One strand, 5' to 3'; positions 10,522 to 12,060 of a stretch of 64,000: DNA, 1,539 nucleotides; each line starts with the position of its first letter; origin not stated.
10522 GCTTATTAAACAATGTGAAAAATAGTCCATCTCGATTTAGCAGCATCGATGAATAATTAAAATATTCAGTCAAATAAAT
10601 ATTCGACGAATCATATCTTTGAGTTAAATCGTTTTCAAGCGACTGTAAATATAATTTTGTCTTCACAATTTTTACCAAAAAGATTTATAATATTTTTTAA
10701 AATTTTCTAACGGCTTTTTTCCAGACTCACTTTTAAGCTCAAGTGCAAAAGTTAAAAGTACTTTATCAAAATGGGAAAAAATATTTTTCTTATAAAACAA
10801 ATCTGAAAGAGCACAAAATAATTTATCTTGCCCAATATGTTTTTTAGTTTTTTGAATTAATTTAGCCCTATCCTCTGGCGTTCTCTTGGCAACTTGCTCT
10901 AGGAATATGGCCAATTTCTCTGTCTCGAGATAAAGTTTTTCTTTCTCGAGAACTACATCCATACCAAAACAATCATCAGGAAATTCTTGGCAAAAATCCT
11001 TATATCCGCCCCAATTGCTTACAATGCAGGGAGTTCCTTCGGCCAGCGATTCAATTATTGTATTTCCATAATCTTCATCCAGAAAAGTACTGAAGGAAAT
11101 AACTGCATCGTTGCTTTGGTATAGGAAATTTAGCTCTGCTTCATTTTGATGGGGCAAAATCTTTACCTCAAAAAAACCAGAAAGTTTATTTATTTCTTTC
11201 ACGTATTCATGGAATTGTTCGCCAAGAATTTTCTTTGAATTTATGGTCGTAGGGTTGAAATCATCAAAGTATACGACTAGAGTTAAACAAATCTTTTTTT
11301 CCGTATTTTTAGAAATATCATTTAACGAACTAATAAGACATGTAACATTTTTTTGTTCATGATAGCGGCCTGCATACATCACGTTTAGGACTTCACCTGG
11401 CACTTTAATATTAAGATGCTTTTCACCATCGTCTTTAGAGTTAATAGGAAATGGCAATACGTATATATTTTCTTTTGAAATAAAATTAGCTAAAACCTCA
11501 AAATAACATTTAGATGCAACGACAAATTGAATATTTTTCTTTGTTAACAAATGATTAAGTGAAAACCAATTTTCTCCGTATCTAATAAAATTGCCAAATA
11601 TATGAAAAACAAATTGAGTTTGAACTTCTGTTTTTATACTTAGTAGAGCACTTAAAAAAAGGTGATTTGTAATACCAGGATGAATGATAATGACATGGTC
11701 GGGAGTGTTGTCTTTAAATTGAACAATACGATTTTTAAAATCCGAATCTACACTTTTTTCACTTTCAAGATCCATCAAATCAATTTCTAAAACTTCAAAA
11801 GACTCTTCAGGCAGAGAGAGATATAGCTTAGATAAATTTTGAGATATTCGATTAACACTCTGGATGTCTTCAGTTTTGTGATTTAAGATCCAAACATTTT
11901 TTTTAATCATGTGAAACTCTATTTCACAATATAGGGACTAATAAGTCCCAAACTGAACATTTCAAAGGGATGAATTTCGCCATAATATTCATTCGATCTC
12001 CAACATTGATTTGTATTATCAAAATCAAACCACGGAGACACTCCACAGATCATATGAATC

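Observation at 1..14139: Convergent two-operon locus: short peptide + PqqD-like chaperone + radical SAM/SPASM ORFs + two GT-B glycosyltransferases + AspH-like oxygenase + ABC-2 exporter; candidate new glycosylated RiPP or peptide-derived cofactor pathway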

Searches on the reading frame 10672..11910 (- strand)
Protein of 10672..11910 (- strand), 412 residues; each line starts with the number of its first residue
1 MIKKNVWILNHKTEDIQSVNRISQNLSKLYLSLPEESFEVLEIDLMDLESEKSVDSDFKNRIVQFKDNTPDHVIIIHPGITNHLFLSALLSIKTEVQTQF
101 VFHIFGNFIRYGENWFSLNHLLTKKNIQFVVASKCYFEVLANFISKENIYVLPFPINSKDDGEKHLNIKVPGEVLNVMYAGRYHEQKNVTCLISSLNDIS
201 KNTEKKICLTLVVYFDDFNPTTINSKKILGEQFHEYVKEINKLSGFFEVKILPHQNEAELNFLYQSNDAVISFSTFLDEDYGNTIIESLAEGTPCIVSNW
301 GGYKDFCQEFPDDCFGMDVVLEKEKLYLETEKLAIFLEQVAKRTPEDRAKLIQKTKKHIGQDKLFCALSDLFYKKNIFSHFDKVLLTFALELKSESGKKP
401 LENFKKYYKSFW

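Call 3: search_protein_families(library=pfam, proteins=[window:10672-11910:-], max_evalue=0.01)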
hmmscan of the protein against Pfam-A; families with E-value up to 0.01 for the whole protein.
window:10672-11910:- (412 aa): 2 families
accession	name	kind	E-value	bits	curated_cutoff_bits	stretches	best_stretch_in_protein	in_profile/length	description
PF00534.26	Glycos_transf_1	-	8e-12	45.5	26.4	1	175-307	16-131/172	Glycosyl transferases group 1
PF13692.12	Glyco_trans_1_4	-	1.1e-07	32.6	27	1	177-307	4-115/142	Glycosyl transferases group 1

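Call 6: search_protein_families(library=ncbifam, proteins=[window:10672-11910:-], max_evalue=1)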
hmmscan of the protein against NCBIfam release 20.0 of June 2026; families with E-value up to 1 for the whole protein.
window:10672-11910:- (412 aa): 9 families
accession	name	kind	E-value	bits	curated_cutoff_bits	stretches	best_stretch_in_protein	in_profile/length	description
NF012028.0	PRK15484.1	subfamily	1.9e-09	37.1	618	1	94-309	118-318/380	lipopolysaccharide N-acetylglucosaminyltransferase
NF046085.1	XrtY_assoc_Gly1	equivalog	1.7e-08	33.7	400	1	127-327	162-340/387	XrtY-associated glycosyltransferase XYAG1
TIGR02149.1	glgA_Coryne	subfamily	0.003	16.8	302.4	1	168-340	198-352/391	glycogen synthase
TIGR02472.1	sucr_P_syn_N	equivalog_domain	0.0035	16.2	576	1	178-308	252-380/439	sucrose-phosphate synthase, putative, glycosyltransferase domain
TIGR03449.1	mycothiol_MshA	equivalog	0.004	16.1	462.5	1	240-303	277-338/406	D-inositol-3-phosphate glycosyltransferase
TIGR04047.1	MSMEG_0565_glyc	hypoth_equivalog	0.0055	15.8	259.85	1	231-301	243-309/373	MSMEG_0565 family glycosyltransferase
TIGR02095.1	glgA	subfamily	0.037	12.7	328.45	1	165-313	285-413/477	glycogen/starch synthase, ADP-glucose type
TIGR03999.1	thiol_BshA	equivalog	0.045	12.7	273.7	1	248-308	256-312/375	N-acetyl-alpha-D-glucosaminyl L-malate synthase BshA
NF041876.1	EPS_EpsE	equivalog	0.069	12.4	400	1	240-360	269-377/389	exopolysaccharide biosynthesis GT4 family glycosyltransferase EpsE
